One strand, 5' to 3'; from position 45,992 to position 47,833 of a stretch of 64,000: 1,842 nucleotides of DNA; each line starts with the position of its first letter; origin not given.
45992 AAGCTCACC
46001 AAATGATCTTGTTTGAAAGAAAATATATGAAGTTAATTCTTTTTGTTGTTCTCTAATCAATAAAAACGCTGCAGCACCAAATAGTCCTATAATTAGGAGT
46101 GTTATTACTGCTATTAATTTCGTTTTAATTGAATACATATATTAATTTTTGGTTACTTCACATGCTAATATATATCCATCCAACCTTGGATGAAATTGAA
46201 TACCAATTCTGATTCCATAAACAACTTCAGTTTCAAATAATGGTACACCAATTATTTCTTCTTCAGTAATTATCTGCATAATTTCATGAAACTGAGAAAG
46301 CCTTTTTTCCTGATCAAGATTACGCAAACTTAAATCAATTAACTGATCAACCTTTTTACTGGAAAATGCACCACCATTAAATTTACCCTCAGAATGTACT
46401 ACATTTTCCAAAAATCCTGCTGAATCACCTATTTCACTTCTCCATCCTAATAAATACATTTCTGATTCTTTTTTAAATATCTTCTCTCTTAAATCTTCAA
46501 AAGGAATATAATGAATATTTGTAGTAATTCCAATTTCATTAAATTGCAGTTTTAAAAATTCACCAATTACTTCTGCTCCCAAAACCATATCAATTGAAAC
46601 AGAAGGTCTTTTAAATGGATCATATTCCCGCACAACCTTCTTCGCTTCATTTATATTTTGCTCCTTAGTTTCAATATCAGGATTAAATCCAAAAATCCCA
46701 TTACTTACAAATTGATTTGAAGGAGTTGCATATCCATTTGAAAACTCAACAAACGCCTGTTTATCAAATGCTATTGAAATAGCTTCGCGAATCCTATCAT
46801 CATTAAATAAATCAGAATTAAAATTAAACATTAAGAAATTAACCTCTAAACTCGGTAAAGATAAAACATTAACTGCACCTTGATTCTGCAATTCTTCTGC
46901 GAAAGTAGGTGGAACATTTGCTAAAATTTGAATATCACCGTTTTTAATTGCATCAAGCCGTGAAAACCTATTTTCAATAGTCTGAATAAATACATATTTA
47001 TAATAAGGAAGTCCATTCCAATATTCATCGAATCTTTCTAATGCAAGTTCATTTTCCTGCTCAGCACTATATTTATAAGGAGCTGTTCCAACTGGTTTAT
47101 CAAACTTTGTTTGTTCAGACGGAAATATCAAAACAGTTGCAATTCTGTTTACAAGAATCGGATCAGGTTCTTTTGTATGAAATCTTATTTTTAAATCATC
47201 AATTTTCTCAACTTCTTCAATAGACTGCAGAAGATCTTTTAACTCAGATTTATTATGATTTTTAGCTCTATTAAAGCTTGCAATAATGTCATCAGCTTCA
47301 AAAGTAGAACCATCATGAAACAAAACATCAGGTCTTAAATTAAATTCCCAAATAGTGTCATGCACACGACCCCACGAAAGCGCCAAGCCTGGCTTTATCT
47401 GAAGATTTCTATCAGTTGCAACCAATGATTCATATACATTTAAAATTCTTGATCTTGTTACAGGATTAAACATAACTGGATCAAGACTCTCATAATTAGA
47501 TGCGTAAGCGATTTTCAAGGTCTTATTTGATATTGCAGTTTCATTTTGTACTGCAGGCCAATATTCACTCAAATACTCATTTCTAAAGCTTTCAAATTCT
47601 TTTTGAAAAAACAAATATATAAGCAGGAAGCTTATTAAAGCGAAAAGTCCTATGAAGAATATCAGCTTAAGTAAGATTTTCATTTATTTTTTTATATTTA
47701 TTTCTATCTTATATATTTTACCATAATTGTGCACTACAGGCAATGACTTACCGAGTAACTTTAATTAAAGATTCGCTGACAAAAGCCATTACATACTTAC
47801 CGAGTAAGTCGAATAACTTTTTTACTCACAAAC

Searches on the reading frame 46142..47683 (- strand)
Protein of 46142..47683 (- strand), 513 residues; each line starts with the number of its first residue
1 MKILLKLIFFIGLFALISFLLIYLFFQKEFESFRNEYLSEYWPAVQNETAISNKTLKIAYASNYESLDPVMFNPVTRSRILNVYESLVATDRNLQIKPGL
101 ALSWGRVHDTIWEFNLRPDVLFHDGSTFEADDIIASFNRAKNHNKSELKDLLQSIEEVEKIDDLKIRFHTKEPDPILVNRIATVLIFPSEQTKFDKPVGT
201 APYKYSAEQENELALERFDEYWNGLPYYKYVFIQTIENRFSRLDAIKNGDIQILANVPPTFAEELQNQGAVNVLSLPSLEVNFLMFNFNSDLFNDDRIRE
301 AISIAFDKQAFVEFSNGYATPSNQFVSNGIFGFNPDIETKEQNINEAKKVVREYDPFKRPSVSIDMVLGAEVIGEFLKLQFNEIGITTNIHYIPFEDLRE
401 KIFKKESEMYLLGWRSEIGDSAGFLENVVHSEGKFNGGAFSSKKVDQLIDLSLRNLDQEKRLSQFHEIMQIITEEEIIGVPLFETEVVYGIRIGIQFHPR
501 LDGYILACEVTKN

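Call 69: search_protein_families(library=pfam, proteins=[window:46142-47683:-], max_evalue=0.00001)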
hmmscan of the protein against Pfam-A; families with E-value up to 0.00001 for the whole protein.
window:46142-47683:- (513 aa): 1 family
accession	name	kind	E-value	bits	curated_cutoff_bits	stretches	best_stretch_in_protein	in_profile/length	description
PF00496.27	SBP_bac_5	-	1.3e-67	229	32.4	1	95-434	1-366/368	Bacterial extracellular solute-binding proteins, family 5 Middle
